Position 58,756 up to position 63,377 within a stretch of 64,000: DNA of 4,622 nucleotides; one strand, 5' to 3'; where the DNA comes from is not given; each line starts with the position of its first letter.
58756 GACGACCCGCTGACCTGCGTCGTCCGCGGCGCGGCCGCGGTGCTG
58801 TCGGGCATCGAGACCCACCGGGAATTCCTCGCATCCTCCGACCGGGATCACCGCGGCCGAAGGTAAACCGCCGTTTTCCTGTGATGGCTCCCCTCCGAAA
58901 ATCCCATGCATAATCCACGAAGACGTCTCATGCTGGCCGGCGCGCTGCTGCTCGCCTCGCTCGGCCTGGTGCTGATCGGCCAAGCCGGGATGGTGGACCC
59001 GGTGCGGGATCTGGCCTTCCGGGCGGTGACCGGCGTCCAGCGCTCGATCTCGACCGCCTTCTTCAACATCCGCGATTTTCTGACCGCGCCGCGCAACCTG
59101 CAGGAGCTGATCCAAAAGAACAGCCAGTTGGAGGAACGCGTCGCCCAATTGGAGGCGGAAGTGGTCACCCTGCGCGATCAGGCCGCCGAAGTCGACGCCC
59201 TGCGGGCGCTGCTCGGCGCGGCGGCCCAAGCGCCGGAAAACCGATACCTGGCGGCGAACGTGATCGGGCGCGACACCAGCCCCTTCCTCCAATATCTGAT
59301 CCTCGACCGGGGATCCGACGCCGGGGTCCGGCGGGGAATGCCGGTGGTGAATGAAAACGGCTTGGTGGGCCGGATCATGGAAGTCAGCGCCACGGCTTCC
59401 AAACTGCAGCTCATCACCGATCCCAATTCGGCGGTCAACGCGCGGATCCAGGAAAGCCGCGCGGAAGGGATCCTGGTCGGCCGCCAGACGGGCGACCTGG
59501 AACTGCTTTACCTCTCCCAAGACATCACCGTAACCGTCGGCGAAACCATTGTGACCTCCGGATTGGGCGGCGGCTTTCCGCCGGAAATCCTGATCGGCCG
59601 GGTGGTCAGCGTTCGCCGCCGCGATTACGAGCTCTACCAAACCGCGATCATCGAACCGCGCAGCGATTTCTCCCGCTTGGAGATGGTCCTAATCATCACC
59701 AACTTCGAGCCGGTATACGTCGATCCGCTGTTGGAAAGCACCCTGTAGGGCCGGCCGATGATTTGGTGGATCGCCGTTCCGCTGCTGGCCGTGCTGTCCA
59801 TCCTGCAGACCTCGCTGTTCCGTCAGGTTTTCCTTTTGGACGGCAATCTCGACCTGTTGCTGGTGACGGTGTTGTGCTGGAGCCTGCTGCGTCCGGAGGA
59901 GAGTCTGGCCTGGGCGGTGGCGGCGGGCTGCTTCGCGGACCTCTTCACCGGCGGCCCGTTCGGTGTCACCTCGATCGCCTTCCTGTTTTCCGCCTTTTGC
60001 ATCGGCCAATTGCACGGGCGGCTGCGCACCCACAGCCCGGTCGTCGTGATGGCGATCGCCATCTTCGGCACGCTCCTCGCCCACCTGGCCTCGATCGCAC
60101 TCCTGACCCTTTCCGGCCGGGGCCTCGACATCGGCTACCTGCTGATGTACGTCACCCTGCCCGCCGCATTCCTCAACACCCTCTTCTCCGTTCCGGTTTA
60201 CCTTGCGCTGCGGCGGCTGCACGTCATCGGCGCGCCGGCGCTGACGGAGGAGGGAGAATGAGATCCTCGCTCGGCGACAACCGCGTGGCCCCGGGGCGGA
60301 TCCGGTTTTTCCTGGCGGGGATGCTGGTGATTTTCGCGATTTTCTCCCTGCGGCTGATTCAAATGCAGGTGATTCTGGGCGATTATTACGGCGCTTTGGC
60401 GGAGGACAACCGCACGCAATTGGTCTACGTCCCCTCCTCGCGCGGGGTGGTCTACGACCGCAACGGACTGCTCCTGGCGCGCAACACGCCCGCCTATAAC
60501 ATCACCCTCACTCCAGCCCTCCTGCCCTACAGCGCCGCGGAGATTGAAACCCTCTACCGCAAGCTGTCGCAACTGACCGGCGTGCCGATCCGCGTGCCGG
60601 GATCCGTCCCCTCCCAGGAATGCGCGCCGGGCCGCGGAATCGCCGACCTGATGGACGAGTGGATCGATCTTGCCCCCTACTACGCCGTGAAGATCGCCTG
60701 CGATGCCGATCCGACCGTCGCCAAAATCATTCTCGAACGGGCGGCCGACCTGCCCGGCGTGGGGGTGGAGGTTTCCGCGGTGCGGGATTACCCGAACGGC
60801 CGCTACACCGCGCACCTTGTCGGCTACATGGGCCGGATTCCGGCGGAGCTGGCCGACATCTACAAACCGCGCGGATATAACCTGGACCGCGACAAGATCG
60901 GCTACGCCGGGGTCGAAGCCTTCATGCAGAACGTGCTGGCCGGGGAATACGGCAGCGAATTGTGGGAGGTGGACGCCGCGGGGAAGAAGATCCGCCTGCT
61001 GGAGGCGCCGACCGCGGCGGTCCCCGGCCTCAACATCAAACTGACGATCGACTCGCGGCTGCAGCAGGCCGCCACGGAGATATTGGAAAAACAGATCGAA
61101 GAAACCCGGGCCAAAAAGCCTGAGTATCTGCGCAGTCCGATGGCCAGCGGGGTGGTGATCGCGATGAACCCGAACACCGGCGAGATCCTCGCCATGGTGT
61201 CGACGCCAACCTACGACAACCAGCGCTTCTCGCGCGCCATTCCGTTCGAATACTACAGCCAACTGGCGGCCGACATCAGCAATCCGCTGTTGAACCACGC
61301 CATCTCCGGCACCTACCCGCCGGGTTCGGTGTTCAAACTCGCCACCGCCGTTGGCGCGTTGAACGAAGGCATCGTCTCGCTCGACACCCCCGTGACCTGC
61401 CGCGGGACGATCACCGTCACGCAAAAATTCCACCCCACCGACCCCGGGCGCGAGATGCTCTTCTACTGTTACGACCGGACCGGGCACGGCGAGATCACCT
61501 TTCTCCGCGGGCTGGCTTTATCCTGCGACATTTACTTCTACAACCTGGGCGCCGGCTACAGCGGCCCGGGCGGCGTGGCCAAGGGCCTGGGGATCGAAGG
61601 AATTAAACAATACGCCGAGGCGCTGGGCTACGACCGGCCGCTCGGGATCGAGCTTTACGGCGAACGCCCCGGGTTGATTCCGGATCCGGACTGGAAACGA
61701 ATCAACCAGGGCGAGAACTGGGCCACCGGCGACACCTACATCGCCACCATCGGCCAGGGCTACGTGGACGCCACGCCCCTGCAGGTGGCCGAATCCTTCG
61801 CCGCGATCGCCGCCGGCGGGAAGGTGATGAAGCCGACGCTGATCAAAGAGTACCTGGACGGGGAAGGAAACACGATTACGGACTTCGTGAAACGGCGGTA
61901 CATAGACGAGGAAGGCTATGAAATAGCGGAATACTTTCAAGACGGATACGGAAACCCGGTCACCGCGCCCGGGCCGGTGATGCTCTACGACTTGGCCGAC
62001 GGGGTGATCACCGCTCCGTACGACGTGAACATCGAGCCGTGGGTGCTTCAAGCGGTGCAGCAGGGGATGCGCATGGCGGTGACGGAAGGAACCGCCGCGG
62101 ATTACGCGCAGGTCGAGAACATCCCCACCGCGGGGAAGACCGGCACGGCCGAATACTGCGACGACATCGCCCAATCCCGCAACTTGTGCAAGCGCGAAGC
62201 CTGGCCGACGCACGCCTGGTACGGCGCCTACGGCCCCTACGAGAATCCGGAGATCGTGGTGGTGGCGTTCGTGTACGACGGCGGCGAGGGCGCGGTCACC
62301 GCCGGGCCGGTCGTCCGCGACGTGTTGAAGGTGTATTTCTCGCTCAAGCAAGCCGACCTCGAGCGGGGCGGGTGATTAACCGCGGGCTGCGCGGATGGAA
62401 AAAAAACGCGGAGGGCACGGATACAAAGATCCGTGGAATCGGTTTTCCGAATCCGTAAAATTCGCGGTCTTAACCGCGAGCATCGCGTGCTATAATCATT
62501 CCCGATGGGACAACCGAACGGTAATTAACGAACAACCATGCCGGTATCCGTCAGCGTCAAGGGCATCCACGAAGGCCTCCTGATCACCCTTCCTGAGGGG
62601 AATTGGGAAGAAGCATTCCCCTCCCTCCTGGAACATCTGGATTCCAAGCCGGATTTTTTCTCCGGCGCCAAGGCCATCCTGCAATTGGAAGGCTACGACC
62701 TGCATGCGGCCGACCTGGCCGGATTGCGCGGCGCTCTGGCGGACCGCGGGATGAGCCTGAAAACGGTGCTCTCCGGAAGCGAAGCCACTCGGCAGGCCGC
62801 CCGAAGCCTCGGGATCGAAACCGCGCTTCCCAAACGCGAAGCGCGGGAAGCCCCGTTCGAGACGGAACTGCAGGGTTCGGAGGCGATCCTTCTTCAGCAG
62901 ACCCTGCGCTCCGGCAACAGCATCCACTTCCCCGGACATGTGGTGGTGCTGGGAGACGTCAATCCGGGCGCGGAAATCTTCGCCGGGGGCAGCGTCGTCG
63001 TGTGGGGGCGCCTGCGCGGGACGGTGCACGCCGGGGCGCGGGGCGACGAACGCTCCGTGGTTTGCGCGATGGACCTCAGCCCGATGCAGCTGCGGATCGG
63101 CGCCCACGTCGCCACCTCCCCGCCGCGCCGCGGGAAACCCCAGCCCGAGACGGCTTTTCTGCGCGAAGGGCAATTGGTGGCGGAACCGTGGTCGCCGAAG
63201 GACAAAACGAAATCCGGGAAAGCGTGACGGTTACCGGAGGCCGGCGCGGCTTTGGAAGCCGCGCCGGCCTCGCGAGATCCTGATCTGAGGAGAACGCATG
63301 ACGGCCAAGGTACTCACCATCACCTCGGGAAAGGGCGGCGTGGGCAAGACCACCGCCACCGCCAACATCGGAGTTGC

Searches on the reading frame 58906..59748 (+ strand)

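Call 3: search_protein_families(library=pfam, proteins=[window:58906-59748:+], max_evalue=0.01)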
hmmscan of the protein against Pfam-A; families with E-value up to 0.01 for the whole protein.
window:58906-59748:+ (280 aa): 4 families
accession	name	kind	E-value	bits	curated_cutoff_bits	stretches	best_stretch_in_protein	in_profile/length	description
PF04085.20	MreC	-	1.1e-46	158.7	28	1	119-265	1-147/147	Rod shape-determining protein MreC, barrel core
PF23991.1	DUF7310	-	0.0035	18.2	40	1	52-99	19-66/83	Coiled-coil region of unknown function (DUF7310)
PF14389.11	Lzipper-MIP1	-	0.0036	18.1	32.2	1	61-93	49-81/84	Leucine-zipper of ternary complex factor MIP1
PF07323.17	DUF1465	-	0.0047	17.3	25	1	60-103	103-146/153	Protein of unknown function (DUF1465)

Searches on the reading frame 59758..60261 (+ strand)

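Call 3: search_protein_families(library=pfam, proteins=[window:59758-60261:+], max_evalue=0.01)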
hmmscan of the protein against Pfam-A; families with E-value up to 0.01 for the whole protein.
window:59758-60261:+ (167 aa): 1 family
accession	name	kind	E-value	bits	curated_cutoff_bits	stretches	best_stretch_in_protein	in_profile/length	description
PF04093.17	MreD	-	1.3e-07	32.3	24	1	4-154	7-154/158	rod shape-determining protein MreD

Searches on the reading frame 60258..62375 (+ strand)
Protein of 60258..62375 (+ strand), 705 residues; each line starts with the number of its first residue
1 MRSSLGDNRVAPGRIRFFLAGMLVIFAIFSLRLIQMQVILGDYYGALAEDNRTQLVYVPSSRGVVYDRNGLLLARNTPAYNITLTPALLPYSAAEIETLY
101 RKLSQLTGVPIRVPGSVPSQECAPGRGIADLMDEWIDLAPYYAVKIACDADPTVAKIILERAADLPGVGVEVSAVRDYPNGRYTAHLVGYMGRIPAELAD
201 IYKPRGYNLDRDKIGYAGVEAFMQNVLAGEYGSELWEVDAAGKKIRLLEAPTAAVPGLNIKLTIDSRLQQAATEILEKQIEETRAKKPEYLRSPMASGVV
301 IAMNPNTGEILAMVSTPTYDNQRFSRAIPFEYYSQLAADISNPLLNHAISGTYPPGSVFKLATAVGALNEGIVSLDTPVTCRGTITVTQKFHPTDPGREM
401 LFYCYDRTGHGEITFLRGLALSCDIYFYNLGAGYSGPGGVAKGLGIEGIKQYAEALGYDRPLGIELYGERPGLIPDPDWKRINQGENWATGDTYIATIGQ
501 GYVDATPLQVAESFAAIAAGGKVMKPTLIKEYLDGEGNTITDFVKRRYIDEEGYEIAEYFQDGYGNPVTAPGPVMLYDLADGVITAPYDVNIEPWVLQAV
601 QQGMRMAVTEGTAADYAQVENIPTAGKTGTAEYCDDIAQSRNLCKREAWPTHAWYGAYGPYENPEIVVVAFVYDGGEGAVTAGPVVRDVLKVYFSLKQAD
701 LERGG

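Call 3: search_protein_families(library=pfam, proteins=[window:60258-62375:+], max_evalue=0.01)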
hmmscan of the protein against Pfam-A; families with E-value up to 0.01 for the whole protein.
window:60258-62375:+ (705 aa): 2 families
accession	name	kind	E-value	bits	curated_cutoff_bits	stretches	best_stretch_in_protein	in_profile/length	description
PF00905.27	Transpeptidase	-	4.4e-49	167.7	22.1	1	298-691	1-299/299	Penicillin binding protein transpeptidase domain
PF03717.20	PBP_dimer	-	1.6e-29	104.1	24.4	1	58-246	2-177/180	Penicillin-binding Protein dimerisation domain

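Call 4: search_protein_families(library=ncbifam, proteins=[window:60258-62375:+], max_evalue=0.01)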
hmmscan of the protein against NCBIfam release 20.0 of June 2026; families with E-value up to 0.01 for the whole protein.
window:60258-62375:+ (705 aa): 19 families
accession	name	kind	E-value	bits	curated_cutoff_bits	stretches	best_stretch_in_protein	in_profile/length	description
TIGR03423.1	pbp2_mrdA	equivalog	2.8e-148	495.1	455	1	14-695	2-592/593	penicillin-binding protein 2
NF008061.0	PRK10795.1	equivalog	6.2e-67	226.6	962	3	164-533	153-489/634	peptidoglycan DD-transpeptidase MrdA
TIGR02214.1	spoVD_pbp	equivalog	4e-58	197.2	688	1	15-552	2-459/636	stage V sporulation protein D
NF051842.1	PBP4_5_Efaec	equivalog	4e-35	121.3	700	1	157-378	235-435/668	penicillin-binding protein PBP4(5)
NF038278.1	strep_PBP2B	exception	4e-28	98.3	975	2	157-536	203-552/678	penicillin-binding protein PBP2B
NF000237.1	MECA_PBP2A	equivalog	3.2e-22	78.6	750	1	50-374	139-420/668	PBP2a family beta-lactam-resistant peptidoglycan transpeptidase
NF053573.1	PBP2_PenA_Neis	exception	6.7e-22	77.7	1105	2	162-376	153-329/572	peptidoglycan D,D-transpeptidase PBP2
NF038271.1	strep_PBP2X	exception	1.5e-21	76.3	1050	2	162-539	169-490/750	penicillin-binding protein PBP2X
NF000406.1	MECB_PBP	exception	3.6e-20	71.9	1450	1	171-530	235-556/674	PBP2a family beta-lactam-resistant peptidoglycan transpeptidase MecB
NF000409.1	MECA_pure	exception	6.4e-20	71.2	1490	1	174-373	239-419/668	PBP2a family beta-lactam-resistant peptidoglycan transpeptidase MecA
TIGR02074.1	PBP_1a_fam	subfamily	2.3e-19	69.6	508.75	2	497-636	391-488/535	PBP1A family penicillin-binding protein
NF000410.1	MECA1_pure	exception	4.1e-18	64.9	1480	1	174-373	238-417/666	PBP2a family beta-lactam-resistant peptidoglycan transpeptidase MecA1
NF000408.1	MECA2_pure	exception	9.1e-18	63.8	1525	1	174-373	239-419/668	PBP2a family beta-lactam-resistant peptidoglycan transpeptidase MecA2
NF033378.1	MECD_PBP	exception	3.3e-17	62.1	1450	1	166-374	231-423/678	PBP2a family beta-lactam-resistant peptidoglycan transpeptidase MecD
NF000407.1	MECC_PBP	exception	9.7e-16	57.1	1500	1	170-375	232-418/665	PBP2a family beta-lactam-resistant peptidoglycan transpeptidase MecC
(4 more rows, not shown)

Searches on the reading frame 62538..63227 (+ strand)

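Call 17: search_protein_families(library=pfam, proteins=[window:62538-63227:+], max_evalue=0.001)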
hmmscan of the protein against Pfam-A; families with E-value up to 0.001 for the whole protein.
window:62538-63227:+ (229 aa): 3 families
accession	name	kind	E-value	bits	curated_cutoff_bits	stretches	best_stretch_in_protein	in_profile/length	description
PF03775.22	MinC_C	-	1.2e-29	102.7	33.2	1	119-214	2-100/102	Septum formation inhibitor MinC, C-terminal domain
PF05209.18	MinC_N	-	6e-09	36.3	27.3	1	6-73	2-70/71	Septum formation inhibitor MinC, N-terminal domain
PF03961.19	FapA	-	0.00021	21.4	31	1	125-158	13-45/272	Flagellar Assembly Protein A beta solenoid domain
